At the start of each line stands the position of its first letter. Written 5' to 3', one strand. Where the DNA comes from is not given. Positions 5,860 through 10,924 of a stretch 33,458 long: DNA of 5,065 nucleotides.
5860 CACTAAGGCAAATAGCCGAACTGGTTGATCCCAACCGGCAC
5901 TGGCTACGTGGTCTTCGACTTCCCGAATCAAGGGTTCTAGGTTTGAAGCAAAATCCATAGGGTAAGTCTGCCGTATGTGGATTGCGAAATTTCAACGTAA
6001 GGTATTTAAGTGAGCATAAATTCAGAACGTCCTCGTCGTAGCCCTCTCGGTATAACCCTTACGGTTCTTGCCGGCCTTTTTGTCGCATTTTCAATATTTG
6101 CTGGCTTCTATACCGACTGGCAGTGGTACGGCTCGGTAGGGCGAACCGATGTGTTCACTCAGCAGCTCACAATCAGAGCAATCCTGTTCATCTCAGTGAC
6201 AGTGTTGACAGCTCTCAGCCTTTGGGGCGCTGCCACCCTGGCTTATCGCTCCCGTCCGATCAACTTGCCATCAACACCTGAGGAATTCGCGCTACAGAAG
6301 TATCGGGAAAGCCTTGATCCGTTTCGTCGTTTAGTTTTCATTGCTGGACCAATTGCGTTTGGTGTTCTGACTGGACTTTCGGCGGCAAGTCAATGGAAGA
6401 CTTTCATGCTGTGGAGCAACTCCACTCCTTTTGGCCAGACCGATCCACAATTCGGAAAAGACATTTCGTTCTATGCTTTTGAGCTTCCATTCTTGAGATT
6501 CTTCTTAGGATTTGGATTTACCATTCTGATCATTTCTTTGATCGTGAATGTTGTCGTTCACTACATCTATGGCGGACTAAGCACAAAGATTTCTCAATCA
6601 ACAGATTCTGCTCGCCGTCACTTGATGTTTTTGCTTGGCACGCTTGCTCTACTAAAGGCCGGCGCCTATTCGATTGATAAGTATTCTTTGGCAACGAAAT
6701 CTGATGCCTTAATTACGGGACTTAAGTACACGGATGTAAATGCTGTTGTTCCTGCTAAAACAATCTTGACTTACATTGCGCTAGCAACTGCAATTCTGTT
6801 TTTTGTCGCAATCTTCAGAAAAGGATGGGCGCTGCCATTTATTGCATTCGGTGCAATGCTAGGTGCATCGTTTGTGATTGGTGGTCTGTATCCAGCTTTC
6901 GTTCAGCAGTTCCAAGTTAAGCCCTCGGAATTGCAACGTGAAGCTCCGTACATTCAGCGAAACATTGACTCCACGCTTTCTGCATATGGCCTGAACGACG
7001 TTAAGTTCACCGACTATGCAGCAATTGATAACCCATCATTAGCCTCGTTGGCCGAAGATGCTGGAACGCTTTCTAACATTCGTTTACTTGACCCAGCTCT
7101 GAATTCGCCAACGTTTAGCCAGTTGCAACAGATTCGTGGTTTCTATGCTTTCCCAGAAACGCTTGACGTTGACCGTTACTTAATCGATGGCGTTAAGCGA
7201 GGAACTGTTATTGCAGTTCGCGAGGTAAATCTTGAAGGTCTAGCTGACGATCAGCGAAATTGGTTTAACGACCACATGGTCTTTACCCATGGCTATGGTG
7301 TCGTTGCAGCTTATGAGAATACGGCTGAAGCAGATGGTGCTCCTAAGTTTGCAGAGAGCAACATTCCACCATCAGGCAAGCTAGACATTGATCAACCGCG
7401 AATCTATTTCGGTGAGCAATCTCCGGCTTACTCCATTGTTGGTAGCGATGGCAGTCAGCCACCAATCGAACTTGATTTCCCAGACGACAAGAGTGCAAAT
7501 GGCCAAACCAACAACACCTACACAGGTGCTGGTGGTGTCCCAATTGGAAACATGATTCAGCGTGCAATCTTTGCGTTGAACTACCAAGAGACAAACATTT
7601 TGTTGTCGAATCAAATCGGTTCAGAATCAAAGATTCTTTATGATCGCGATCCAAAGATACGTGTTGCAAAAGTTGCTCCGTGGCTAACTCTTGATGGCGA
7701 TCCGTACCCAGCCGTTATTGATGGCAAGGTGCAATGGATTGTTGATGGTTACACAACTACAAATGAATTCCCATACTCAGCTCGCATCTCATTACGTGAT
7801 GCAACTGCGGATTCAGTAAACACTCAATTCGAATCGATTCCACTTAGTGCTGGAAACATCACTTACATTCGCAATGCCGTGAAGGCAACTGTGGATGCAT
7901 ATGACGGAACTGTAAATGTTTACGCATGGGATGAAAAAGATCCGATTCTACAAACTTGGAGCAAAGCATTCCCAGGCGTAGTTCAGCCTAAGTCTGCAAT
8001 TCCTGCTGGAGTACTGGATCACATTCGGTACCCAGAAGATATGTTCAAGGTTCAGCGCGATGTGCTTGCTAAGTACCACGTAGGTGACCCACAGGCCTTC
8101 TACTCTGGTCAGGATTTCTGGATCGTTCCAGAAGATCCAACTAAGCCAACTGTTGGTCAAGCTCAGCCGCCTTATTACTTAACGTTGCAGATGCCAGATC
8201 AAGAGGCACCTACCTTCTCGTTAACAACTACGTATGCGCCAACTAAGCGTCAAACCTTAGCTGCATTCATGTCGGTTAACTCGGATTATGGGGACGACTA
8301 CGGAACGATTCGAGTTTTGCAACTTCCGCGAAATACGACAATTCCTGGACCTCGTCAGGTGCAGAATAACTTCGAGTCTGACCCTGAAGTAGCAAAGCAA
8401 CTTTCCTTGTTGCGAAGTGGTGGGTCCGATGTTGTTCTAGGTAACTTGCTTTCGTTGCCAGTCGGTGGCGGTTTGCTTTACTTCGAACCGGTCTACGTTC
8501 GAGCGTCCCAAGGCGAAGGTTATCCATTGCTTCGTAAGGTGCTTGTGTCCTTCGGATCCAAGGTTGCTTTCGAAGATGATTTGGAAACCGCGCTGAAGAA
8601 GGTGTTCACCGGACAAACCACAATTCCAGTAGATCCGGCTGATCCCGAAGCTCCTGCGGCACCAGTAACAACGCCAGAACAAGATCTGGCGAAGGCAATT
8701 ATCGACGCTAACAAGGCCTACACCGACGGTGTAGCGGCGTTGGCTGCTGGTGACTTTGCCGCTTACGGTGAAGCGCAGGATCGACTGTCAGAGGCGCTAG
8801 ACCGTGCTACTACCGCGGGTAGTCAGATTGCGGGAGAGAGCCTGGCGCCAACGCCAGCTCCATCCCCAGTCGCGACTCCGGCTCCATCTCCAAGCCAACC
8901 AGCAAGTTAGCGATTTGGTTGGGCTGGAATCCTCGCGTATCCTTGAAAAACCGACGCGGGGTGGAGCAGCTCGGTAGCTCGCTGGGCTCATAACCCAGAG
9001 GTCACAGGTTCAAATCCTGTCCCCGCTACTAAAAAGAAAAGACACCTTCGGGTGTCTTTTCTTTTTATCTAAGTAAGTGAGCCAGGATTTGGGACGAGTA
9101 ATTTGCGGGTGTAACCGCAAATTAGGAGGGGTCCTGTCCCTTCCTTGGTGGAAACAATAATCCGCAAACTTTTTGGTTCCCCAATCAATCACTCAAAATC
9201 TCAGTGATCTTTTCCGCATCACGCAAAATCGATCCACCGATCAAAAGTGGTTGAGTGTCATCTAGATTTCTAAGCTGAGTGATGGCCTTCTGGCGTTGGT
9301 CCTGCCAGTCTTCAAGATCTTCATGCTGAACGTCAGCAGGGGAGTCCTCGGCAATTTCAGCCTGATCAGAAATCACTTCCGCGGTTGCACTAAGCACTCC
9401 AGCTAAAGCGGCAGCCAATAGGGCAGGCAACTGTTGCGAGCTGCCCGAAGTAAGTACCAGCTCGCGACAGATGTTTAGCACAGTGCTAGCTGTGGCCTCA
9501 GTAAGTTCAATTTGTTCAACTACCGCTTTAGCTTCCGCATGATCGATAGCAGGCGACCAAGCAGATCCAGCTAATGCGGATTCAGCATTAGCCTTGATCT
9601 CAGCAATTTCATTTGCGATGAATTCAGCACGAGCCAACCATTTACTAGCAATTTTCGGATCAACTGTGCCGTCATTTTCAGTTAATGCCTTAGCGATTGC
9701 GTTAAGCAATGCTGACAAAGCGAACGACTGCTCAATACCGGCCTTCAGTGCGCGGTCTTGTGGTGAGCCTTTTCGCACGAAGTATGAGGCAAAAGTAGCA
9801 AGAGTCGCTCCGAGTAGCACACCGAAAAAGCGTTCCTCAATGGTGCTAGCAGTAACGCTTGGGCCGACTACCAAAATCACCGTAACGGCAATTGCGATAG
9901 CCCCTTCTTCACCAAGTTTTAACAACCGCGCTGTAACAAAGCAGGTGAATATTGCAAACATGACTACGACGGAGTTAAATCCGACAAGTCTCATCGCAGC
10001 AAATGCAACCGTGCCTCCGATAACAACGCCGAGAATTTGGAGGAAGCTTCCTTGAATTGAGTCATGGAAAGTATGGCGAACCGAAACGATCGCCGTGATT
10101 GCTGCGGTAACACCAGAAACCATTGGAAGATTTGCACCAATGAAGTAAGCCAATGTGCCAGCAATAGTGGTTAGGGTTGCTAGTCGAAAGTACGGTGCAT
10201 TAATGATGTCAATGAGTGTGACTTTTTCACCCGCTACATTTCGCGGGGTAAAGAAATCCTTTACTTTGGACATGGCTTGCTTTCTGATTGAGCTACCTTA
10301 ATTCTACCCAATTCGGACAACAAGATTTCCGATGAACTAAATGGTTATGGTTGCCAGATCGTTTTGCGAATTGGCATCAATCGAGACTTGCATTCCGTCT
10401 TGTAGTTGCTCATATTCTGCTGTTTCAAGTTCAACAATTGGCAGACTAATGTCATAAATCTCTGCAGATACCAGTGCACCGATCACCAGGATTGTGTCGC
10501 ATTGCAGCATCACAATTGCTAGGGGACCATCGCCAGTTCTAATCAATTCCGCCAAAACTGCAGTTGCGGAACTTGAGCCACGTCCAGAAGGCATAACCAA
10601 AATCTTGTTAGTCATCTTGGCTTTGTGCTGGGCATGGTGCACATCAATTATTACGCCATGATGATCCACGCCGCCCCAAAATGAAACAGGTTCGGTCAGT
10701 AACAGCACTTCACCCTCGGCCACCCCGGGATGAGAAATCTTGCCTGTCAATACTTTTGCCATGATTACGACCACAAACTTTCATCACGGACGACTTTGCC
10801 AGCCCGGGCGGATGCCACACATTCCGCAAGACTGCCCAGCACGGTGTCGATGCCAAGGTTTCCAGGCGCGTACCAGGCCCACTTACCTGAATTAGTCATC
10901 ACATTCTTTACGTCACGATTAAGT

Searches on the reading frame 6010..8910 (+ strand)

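Call 12: search_protein_families(library=pfam, proteins=[window:6010-8910:+], max_evalue=0.00001)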
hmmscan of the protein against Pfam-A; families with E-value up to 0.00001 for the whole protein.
window:6010-8910:+ (966 aa): 1 family
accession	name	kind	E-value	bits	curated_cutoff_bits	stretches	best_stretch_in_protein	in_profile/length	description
PF03699.18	UPF0182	-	8.3e-285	947.2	27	1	15-801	3-770/770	Uncharacterised protein family (UPF0182)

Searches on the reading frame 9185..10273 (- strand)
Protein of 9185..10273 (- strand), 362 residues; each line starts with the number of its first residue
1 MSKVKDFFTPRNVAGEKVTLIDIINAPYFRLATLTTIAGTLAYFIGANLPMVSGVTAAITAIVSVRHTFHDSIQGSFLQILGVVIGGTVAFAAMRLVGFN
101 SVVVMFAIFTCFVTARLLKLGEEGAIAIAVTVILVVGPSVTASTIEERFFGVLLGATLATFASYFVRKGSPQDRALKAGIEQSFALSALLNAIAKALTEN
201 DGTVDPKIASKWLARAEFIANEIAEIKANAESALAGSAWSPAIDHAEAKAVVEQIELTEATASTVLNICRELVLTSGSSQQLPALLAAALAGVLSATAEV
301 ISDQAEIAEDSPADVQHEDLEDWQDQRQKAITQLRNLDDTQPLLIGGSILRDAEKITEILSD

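Call 12: search_protein_families(library=pfam, proteins=[window:9185-10273:-], max_evalue=0.00001)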
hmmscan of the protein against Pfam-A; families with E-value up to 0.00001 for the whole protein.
window:9185-10273:- (362 aa): 2 families
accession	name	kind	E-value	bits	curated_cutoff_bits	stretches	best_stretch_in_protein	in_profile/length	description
PF06081.17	ArAE_1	-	3.1e-11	44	22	1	35-162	10-137/141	Aromatic acid exporter family member 1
PF13515.12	FUSC_2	-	2.4e-07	31.4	25.6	1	41-161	1-125/126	Fusaric acid resistance protein-like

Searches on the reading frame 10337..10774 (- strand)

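Call 12: search_protein_families(library=pfam, proteins=[window:10337-10774:-], max_evalue=0.00001)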
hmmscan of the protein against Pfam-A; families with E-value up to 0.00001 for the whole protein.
window:10337-10774:- (145 aa): 1 family
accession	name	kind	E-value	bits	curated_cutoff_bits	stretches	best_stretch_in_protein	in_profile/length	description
PF01989.23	AcnX_swivel_put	-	1.8e-22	79.4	27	1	30-112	1-78/80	Aconitase X swivel domain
